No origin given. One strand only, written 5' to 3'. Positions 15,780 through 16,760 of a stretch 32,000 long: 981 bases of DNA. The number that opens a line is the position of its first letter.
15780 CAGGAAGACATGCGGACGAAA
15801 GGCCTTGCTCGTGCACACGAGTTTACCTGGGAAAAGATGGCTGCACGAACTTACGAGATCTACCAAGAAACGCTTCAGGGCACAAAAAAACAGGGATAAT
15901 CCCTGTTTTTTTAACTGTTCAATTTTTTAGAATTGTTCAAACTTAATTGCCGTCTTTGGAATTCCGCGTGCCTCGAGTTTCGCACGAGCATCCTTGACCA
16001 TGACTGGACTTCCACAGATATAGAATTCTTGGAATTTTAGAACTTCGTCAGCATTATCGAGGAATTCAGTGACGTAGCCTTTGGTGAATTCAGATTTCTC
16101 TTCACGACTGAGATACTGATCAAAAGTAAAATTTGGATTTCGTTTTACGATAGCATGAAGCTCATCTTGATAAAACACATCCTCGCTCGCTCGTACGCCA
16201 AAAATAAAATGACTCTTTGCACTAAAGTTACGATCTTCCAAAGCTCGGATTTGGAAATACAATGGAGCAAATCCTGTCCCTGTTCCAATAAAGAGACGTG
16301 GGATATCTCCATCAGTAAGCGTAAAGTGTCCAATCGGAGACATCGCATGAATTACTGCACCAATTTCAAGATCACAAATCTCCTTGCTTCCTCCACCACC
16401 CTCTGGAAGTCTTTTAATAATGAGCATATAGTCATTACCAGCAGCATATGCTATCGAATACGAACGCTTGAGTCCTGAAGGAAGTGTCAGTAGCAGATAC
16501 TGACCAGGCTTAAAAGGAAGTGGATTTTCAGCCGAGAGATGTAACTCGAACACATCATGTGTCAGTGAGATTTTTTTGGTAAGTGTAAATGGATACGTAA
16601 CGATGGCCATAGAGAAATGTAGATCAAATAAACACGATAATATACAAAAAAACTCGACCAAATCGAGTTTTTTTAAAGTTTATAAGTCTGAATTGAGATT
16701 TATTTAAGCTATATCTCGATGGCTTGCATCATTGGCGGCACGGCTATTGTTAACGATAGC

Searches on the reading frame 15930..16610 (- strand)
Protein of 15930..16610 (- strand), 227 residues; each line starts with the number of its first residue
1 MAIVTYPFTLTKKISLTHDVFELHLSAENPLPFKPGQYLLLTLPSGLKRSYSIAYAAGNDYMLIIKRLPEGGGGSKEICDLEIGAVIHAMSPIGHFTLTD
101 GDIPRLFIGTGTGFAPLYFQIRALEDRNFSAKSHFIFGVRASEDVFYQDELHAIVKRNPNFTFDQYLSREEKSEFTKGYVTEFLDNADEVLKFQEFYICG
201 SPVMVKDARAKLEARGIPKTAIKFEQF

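Call 55: search_protein_families(library=pfam, max_evalue=0.001, proteins=[window:15930-16610:-])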
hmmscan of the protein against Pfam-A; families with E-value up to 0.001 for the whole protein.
seq(227 aa): 2 families
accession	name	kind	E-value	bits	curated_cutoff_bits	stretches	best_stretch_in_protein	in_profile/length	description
PF00175.26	NAD_binding_1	-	7.3e-18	65.6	22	1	107-209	1-108/109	Oxidoreductase NAD-binding domain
PF00970.30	FAD_binding_6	-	3.8e-08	34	21.1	1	8-96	2-97/99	Oxidoreductase FAD-binding domain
